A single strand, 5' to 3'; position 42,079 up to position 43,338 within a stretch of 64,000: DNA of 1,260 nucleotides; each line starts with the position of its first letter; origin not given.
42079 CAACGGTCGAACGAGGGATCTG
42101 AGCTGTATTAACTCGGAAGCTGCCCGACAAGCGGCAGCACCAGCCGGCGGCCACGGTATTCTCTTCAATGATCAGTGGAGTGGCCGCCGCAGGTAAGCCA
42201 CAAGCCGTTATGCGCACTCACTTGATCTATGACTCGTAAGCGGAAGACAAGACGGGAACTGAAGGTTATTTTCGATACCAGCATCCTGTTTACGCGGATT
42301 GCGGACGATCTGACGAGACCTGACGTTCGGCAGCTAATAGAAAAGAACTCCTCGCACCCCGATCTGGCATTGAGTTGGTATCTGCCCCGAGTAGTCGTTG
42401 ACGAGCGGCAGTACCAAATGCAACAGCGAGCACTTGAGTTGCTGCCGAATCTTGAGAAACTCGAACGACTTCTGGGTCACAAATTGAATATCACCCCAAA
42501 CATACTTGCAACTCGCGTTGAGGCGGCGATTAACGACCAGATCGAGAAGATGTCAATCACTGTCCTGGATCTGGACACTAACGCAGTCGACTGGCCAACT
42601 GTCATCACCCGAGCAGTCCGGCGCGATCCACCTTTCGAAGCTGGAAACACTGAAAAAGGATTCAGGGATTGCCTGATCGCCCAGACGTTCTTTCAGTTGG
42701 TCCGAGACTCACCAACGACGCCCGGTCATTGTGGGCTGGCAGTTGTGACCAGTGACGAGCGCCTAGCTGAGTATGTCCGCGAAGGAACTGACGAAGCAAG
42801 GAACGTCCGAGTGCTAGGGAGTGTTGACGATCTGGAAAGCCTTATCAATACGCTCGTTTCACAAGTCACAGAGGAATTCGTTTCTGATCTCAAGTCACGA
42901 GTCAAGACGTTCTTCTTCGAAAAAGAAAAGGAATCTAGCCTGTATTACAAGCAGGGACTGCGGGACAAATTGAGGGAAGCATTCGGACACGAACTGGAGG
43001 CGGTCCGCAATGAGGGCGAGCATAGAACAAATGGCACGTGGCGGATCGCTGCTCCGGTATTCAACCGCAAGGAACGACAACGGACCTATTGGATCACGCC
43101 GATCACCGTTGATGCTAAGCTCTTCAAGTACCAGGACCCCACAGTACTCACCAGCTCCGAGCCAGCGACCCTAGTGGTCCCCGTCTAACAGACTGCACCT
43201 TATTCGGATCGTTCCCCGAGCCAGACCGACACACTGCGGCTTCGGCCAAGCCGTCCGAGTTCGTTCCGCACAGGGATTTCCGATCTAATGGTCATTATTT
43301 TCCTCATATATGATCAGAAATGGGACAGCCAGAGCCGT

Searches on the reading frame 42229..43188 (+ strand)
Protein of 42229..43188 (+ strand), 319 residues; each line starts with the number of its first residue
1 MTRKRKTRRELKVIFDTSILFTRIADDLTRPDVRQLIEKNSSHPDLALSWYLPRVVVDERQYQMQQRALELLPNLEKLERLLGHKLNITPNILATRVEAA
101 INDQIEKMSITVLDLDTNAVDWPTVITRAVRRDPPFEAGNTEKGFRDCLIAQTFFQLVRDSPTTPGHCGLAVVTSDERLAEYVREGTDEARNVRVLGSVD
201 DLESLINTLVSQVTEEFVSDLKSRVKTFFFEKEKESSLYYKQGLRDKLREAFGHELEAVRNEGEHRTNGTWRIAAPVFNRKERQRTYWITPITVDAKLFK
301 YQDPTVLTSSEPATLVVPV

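Call 40: search_protein_families(library=pfam, proteins=[window:42229-43188:+], max_evalue=0.01)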
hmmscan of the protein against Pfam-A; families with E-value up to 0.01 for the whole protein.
window:42229-43188:+ (319 aa): 1 family
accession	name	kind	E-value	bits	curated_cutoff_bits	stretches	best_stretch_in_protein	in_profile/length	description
PF16289.11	PIN_12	-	1.8e-09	38.6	32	1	13-162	1-160/172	PIN domain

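Call 73: search_protein_families(library=padloc, proteins=[window:42229-43188:+], max_evalue=0.001)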
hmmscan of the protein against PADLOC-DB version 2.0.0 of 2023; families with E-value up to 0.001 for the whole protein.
window:42229-43188:+ (319 aa): 0 families
